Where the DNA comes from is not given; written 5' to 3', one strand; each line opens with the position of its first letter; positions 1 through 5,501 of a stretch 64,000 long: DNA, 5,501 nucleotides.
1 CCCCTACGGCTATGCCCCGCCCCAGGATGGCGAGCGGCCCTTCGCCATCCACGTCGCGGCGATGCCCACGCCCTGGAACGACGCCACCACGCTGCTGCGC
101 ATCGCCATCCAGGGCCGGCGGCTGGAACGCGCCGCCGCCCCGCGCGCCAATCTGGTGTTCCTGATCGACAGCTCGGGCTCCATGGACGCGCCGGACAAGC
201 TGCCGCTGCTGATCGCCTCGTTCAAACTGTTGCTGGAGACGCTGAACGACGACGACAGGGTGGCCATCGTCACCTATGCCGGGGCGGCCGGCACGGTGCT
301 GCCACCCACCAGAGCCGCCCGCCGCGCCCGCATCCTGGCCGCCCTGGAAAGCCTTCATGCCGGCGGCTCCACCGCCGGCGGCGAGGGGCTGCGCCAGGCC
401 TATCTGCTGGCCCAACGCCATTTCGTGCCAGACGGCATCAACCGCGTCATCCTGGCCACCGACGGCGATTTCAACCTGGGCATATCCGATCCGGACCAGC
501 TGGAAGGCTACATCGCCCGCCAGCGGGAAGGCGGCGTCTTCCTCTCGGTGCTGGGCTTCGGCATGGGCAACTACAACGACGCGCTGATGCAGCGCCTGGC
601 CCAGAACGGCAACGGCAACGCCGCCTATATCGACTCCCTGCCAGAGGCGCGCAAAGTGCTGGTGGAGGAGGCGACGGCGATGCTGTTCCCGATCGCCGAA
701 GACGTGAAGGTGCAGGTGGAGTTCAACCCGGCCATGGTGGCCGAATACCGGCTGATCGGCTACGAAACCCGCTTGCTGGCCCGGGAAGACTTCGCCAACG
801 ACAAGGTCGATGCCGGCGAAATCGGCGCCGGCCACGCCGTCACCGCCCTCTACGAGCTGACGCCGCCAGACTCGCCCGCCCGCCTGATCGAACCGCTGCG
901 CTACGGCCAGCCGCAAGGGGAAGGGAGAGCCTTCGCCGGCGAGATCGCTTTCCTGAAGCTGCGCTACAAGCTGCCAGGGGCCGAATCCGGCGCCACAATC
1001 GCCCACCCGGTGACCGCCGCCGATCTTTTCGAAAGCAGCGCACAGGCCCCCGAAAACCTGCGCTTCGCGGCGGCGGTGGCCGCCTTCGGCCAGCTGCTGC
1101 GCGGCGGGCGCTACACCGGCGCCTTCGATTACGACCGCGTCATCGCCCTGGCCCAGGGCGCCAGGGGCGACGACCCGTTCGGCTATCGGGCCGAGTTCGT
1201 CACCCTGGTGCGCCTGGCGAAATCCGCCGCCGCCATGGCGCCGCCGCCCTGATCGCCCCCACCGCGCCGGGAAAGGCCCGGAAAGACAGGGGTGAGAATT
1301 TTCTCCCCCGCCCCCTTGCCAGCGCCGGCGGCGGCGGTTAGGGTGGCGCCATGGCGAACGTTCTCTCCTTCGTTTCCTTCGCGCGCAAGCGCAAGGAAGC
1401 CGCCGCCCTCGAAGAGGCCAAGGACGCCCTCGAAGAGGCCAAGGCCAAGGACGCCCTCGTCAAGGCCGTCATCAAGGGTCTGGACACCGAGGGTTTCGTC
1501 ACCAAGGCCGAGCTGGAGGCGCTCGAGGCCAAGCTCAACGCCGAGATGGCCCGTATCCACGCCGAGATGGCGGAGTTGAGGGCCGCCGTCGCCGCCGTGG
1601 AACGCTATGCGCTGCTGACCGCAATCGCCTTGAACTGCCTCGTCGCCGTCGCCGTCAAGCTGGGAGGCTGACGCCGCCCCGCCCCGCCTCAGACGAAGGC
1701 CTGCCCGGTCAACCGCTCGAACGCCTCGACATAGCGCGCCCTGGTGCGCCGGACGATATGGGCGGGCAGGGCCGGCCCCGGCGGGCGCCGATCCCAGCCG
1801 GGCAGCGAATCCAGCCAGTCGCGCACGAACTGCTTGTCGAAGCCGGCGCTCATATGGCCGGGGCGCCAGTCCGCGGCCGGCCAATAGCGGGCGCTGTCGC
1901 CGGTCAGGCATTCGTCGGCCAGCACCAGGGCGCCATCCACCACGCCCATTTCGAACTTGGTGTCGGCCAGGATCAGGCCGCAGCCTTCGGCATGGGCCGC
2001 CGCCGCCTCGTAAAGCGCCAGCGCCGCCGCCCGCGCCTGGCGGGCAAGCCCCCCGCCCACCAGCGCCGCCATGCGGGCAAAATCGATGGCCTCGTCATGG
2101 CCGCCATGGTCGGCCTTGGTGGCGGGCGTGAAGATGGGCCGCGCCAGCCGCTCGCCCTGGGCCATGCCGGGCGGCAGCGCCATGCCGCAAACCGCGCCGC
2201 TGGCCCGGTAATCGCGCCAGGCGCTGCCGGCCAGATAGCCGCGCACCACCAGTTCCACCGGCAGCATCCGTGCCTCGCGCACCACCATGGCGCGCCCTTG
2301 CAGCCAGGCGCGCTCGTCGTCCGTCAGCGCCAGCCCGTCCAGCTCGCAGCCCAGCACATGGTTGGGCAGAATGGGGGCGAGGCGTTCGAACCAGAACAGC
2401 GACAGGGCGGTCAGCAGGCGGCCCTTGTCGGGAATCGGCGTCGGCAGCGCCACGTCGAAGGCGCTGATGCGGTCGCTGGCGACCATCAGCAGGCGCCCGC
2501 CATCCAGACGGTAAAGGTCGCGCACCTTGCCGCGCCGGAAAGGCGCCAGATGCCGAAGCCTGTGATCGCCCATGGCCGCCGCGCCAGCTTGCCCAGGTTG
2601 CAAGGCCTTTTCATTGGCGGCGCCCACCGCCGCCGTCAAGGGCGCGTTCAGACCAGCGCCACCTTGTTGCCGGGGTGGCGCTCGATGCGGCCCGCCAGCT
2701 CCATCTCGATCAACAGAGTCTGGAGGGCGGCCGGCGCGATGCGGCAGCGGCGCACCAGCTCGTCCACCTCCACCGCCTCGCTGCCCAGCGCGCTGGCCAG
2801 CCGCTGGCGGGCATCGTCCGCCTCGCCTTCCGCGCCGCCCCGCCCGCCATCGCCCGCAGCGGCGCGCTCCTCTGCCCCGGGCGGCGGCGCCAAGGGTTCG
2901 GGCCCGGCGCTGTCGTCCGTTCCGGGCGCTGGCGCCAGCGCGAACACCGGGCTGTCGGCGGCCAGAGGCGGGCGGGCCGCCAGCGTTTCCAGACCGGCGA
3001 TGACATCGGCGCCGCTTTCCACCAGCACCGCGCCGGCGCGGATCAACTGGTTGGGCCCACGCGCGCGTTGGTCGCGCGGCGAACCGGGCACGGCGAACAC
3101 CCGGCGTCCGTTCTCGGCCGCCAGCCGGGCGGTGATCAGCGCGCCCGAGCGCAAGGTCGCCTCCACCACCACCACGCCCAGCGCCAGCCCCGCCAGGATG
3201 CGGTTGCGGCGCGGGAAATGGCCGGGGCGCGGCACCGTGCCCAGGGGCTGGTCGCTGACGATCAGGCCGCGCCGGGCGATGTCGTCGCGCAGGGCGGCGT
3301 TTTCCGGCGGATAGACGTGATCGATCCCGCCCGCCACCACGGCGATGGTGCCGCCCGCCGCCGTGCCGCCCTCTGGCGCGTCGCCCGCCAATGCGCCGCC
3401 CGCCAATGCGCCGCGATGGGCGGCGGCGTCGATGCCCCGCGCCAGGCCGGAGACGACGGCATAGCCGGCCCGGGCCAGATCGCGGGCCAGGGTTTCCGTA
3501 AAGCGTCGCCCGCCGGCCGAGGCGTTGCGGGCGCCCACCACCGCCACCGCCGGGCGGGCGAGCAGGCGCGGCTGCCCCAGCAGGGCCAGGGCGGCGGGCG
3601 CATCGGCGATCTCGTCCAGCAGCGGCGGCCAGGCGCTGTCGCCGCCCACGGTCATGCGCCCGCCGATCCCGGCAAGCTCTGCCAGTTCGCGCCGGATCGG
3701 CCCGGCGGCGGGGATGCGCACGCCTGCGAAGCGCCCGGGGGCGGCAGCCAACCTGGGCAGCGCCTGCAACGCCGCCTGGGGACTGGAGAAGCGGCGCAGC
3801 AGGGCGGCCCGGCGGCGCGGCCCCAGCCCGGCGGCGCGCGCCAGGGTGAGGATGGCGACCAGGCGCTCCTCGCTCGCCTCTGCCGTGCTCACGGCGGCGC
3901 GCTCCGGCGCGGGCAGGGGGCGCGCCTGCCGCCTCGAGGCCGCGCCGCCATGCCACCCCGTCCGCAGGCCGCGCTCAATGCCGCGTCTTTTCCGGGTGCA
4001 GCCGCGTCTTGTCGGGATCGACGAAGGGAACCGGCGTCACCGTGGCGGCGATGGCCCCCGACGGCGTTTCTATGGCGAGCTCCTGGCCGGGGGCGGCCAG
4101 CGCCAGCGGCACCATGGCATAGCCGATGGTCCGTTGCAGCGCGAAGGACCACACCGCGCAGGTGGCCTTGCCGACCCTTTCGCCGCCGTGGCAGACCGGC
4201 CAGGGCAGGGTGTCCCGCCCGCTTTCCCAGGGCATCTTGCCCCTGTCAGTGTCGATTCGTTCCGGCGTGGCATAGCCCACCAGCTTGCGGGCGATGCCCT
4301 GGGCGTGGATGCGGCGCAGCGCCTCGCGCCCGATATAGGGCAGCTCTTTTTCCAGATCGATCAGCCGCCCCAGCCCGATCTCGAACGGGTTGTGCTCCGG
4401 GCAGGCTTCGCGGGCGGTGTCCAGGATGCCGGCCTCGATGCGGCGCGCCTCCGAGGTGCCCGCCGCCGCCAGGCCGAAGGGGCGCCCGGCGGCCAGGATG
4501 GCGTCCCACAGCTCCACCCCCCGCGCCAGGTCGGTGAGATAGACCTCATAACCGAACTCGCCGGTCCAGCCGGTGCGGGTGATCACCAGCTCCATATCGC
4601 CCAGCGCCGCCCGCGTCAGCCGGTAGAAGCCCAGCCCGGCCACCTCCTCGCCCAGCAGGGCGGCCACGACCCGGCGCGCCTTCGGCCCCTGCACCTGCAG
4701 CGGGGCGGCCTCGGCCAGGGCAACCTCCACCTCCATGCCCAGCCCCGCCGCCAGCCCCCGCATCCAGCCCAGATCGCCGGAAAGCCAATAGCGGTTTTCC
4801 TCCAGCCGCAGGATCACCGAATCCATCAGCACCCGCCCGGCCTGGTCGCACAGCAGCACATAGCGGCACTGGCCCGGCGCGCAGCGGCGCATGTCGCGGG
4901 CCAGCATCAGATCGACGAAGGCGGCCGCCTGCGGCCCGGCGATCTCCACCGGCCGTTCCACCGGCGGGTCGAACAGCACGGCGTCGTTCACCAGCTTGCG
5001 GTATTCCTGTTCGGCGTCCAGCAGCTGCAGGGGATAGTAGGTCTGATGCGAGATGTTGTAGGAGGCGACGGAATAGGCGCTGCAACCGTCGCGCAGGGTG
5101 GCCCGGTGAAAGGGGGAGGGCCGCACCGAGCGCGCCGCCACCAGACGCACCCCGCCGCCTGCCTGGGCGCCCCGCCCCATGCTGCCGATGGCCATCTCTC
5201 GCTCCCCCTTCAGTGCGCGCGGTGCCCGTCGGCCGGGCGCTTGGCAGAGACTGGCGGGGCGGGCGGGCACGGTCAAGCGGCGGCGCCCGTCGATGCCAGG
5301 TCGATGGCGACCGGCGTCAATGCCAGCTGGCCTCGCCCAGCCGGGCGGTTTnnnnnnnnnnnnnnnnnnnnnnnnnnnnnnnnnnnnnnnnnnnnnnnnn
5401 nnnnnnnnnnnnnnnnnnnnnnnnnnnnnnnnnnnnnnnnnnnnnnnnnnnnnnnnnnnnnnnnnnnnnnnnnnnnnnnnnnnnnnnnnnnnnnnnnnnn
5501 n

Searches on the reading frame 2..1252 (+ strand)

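Call 28: search_protein_families(library=pfam, proteins=[window:2-1252:+], max_evalue=0.00001)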
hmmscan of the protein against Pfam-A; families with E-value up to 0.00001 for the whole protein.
window:2-1252:+ (416 aa): 4 families
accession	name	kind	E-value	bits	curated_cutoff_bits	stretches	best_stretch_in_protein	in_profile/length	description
PF12034.13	YfbK_C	-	1.5e-67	227.8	25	1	227-407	2-182/184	Uncharacterized protein YfbK, C-terminal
PF00092.34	VWA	-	2.9e-15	57.4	23.8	1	50-211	1-162/174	von Willebrand factor type A domain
PF13519.12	VWA_2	-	1.3e-13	51.9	27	1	51-155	1-106/107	von Willebrand factor type A domain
PF13768.12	VWA_3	-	1.8e-10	41.5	27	1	50-207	2-153/155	von Willebrand factor type A domain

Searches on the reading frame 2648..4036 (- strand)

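Call 28: search_protein_families(library=pfam, proteins=[window:2648-4036:-], max_evalue=0.00001)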
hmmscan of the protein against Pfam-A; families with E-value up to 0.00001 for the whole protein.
window:2648-4036:- (462 aa): 3 families
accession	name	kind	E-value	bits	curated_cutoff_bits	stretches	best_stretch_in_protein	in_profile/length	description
PF02481.21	DNA_processg_A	-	7.6e-66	221.7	29.6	1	127-340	8-211/212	DNA recombination-mediator protein A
PF17782.7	DprA_WH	-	3.9e-17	62.5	22.9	1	403-457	7-61/61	DprA winged helix domain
PF21102.3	DprA_N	-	1.5e-08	34.6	22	1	57-119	2-63/64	DprA-like N-terminal HHH domain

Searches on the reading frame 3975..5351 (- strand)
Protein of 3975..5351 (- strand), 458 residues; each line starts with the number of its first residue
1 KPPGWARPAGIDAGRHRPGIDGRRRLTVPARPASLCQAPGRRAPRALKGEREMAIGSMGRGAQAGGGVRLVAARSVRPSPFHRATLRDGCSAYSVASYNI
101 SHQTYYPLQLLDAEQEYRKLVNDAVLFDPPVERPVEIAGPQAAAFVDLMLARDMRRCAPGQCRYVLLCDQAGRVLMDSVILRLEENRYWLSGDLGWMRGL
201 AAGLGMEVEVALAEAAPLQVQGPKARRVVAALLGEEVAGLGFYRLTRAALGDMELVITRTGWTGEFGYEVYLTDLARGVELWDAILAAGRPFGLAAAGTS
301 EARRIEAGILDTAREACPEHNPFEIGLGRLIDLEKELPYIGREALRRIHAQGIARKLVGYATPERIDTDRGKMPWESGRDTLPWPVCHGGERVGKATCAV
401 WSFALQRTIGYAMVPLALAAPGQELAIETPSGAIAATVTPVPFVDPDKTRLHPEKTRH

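Call 28: search_protein_families(library=pfam, proteins=[window:3975-5351:-], max_evalue=0.00001)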
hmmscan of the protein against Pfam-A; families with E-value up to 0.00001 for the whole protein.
window:3975-5351:- (458 aa): 2 families
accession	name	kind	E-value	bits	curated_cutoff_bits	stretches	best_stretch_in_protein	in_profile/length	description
PF01571.26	GCV_T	-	1.6e-39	136.1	25.6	1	110-329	30-254/255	Aminomethyltransferase folate-binding domain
PF08669.17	GCV_T_C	-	2e-13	50.5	25.9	1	385-445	20-80/80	Glycine cleavage T-protein C-terminal barrel domain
